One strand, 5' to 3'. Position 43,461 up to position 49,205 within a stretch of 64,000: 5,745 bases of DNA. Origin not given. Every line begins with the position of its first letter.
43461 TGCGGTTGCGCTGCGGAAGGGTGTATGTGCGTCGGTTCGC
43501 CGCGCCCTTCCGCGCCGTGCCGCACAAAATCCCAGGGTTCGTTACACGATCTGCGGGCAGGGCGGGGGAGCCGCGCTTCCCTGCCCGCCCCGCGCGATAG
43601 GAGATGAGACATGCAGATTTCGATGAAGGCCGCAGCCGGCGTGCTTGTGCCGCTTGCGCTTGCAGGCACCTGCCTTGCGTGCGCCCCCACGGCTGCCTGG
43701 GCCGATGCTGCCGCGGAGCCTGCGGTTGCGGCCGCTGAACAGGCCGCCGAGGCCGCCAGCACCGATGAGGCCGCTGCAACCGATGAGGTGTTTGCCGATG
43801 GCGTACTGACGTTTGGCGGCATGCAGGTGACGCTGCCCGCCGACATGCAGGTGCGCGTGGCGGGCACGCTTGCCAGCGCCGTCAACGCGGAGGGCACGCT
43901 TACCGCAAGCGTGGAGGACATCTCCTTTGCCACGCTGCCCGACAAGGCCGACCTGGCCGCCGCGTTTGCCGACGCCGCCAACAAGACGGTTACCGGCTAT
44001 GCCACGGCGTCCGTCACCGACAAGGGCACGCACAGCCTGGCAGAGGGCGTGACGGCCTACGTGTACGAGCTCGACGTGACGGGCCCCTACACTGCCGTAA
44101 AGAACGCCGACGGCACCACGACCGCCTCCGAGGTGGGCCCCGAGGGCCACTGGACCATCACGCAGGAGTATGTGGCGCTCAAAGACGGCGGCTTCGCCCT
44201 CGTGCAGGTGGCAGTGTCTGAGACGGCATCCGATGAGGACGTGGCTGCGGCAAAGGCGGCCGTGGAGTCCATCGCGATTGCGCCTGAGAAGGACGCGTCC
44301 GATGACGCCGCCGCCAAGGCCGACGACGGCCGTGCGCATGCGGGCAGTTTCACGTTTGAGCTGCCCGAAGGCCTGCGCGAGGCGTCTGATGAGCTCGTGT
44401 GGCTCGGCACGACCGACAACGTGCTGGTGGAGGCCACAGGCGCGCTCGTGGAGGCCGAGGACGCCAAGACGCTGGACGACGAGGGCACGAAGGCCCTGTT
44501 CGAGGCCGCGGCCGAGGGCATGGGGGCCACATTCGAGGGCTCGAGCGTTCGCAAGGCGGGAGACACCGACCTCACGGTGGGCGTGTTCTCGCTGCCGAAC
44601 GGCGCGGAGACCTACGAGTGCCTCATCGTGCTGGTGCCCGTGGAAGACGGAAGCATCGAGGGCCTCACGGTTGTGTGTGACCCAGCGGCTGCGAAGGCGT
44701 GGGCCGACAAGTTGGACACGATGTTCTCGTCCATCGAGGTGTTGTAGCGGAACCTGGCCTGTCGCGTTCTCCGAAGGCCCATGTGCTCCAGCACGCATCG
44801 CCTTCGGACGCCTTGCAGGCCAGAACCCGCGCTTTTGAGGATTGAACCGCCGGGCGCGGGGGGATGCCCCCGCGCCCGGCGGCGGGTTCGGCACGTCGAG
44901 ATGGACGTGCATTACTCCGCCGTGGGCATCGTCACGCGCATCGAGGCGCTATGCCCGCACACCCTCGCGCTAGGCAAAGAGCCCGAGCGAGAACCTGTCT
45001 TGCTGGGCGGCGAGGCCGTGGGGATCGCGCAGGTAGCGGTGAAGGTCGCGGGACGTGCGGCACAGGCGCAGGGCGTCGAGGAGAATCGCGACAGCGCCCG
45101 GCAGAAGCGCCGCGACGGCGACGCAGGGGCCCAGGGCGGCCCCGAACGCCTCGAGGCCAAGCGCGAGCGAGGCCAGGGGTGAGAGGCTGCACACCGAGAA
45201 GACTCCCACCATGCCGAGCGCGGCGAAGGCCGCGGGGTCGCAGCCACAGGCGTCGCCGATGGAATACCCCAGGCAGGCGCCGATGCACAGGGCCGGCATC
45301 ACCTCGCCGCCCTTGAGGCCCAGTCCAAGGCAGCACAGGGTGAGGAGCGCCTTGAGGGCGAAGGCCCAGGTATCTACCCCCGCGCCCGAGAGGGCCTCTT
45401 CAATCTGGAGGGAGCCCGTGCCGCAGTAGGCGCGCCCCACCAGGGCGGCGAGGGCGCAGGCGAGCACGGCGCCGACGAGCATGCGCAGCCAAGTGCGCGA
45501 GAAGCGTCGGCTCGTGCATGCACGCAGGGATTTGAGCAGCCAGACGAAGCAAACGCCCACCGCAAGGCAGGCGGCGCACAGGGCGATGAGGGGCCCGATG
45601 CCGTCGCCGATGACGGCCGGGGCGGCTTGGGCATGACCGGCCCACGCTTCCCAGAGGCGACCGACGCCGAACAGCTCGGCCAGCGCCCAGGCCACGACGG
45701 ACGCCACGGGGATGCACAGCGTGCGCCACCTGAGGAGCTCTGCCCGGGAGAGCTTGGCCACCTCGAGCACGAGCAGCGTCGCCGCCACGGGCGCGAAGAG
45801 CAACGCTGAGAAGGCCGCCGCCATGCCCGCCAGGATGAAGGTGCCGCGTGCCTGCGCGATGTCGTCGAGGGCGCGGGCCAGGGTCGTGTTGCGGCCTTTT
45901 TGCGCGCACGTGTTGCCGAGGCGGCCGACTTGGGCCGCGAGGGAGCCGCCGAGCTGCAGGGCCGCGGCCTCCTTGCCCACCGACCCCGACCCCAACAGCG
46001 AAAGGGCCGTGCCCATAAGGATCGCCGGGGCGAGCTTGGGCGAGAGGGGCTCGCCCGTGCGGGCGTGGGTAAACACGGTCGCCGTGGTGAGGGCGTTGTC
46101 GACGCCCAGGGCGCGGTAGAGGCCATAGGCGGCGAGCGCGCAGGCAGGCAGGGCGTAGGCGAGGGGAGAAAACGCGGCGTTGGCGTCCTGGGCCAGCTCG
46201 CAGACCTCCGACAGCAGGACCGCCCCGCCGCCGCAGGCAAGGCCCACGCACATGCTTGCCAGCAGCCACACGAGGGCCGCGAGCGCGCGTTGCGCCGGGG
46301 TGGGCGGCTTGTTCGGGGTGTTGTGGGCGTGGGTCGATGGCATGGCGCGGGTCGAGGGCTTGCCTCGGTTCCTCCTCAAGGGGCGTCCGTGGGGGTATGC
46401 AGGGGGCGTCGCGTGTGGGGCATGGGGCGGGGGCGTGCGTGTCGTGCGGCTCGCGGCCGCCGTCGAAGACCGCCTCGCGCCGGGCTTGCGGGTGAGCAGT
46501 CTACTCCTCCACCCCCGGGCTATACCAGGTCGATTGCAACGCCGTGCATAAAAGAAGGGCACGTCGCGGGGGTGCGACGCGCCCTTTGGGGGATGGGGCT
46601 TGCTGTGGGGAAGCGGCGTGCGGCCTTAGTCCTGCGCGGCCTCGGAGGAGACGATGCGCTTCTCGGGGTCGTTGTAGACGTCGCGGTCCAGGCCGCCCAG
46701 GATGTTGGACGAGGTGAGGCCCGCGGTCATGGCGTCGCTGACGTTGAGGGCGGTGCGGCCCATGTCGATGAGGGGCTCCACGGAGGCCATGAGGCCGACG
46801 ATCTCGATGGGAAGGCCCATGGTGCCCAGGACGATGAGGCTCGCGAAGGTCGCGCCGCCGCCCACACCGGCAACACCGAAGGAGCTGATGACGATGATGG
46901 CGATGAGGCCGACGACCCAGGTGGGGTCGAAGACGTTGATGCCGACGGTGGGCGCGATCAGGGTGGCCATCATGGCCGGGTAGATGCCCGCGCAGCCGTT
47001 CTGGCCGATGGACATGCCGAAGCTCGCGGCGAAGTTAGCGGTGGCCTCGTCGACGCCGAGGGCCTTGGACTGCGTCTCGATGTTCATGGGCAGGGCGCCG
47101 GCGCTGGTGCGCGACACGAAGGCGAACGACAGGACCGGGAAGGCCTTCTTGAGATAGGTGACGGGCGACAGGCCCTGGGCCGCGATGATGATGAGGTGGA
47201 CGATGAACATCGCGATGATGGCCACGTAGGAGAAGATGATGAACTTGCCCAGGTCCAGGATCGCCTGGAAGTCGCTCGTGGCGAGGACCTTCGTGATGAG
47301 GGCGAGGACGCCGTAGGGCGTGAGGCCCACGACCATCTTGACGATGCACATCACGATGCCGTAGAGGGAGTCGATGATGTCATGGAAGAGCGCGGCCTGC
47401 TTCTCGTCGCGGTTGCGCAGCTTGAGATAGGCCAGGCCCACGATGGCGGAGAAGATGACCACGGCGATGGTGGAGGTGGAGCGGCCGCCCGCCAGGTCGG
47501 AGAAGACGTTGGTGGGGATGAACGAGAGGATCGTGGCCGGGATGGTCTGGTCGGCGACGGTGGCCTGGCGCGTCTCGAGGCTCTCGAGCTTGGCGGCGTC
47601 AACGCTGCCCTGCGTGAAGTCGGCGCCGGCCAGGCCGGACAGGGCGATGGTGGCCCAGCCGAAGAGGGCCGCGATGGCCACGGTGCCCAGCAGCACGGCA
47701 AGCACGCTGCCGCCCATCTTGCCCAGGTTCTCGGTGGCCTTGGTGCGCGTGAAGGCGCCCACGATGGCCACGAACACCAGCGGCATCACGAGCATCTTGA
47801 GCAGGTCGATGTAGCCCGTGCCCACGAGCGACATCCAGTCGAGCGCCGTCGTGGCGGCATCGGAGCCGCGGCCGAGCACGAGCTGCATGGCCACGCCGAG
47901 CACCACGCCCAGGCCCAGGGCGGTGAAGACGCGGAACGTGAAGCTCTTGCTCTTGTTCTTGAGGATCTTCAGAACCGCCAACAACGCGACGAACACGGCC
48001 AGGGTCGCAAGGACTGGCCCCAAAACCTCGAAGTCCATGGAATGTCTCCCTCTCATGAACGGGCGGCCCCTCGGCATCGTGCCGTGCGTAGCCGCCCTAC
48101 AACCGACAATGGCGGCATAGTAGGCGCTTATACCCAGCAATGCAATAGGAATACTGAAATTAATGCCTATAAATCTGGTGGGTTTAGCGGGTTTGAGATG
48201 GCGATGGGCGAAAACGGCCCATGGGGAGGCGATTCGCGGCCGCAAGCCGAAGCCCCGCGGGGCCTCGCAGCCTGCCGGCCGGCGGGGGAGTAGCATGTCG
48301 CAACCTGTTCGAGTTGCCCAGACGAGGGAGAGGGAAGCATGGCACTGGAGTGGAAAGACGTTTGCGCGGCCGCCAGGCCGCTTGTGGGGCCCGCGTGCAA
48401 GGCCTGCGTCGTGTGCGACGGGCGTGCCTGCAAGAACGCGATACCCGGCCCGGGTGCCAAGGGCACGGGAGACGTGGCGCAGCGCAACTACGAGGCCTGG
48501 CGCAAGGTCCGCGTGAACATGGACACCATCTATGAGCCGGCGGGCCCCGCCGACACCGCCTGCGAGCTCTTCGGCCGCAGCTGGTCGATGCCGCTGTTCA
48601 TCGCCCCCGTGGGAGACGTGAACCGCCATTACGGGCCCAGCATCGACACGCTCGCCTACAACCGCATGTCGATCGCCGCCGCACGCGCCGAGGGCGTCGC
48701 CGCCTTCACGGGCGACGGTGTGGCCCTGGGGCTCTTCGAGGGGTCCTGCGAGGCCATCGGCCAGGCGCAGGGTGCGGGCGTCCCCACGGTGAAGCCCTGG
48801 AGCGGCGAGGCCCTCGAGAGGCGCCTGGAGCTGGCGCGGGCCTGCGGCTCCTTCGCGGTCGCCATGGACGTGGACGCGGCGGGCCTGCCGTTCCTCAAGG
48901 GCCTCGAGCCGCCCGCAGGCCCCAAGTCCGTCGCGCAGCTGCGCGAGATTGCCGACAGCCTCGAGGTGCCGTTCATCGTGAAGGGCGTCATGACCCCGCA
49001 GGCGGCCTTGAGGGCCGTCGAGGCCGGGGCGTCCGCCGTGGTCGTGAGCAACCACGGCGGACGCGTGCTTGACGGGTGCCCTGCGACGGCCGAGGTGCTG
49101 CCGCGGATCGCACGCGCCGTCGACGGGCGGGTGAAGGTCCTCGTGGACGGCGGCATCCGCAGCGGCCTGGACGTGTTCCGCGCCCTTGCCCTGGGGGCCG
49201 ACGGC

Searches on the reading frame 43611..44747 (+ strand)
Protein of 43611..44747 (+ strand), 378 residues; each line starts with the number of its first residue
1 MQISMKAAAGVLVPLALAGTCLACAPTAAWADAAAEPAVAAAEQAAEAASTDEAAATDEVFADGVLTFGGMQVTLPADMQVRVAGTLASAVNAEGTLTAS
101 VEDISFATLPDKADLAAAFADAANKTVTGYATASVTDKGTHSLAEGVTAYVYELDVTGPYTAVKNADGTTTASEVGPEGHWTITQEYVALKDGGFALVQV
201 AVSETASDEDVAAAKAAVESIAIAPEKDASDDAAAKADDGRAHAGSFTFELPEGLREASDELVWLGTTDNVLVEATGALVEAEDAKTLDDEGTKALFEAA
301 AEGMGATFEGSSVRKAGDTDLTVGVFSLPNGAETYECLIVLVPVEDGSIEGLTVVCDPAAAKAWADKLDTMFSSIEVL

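Call 8: search_protein_families(library=pfam, proteins=[window:43611-44747:+], max_evalue=0.01)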
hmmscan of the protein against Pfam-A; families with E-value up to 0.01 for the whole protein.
window:43611-44747:+ (378 aa): 1 family
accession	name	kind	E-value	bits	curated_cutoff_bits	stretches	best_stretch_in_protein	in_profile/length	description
PF17850.7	CysA_C_terminal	-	0.0011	19.9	29.7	0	236-258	6-27/43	CysA C-terminal regulatory domain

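Call 59: search_protein_families(library=ncbifam, proteins=[window:43611-44747:+], max_evalue=0.001)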
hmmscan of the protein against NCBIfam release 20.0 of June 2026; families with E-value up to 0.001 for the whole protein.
window:43611-44747:+ (378 aa): 0 families

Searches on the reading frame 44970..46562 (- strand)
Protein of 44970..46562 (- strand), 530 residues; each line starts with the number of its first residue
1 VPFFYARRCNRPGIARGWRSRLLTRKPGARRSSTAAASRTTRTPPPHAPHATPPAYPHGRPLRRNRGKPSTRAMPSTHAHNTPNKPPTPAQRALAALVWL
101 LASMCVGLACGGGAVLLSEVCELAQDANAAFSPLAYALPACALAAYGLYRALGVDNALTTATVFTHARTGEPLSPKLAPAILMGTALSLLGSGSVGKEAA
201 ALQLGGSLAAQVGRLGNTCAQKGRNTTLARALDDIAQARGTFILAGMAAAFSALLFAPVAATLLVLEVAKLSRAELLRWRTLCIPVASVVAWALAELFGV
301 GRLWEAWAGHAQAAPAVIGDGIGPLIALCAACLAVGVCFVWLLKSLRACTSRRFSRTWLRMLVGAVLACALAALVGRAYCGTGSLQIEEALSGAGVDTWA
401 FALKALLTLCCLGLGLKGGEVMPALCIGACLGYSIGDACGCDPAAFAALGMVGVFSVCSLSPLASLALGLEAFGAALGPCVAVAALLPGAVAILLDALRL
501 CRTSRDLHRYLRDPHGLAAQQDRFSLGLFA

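Call 59: search_protein_families(library=ncbifam, proteins=[window:44970-46562:-], max_evalue=0.001)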
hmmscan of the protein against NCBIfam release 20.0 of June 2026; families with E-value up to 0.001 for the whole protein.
window:44970-46562:- (530 aa): 1 family
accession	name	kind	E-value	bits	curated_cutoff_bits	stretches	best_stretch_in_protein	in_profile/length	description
NF003640.0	PRK05277.1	equivalog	6.6e-06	25.1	350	1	328-471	256-412/471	H(+)/Cl(-) exchange transporter ClcA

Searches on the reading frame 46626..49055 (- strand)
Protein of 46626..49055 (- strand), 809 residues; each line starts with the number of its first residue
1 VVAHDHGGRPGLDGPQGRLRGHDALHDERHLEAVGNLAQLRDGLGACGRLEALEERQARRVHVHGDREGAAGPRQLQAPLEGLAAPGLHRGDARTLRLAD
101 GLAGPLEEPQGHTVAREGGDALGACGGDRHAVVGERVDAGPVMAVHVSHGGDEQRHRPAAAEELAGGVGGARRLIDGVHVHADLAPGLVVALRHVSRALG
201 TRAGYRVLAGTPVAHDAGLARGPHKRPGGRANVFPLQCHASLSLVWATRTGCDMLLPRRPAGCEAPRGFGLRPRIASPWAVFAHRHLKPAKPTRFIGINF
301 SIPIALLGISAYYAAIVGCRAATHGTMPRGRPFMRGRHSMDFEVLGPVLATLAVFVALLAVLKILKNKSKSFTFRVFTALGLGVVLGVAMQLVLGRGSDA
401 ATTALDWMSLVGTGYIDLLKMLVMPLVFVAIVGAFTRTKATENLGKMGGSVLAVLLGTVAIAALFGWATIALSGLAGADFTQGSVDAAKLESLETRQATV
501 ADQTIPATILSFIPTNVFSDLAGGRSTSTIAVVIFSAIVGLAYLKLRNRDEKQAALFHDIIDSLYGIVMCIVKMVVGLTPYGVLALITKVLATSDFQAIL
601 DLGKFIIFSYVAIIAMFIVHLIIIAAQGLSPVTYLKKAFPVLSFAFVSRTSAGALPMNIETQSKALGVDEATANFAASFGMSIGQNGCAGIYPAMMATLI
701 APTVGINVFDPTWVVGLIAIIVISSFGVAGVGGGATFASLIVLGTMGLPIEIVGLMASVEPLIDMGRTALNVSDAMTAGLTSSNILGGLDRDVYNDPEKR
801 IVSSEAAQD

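Call 59: search_protein_families(library=ncbifam, proteins=[window:46626-49055:-], max_evalue=0.001)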
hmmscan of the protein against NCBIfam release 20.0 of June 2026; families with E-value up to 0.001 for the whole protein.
window:46626-49055:- (809 aa): 4 families
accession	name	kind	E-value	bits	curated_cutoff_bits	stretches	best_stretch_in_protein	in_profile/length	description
NF008440.0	PRK11283.1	equivalog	6.6e-37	127.3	638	1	366-781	2-407/437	glutamate/aspartate:proton symporter GltP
NF002461.0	PRK01663.1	subfamily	2.1e-23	83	513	1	369-795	6-411/428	C4-dicarboxylate transporter DctA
NF009587.0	PRK13027.1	subfamily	3.6e-18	65.6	570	1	379-779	8-396/442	C4-dicarboxylate transporter DctA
NF010151.0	PRK13628.1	equivalog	3.9e-13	49.2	308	1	371-772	15-387/407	serine/threonine transporter SstT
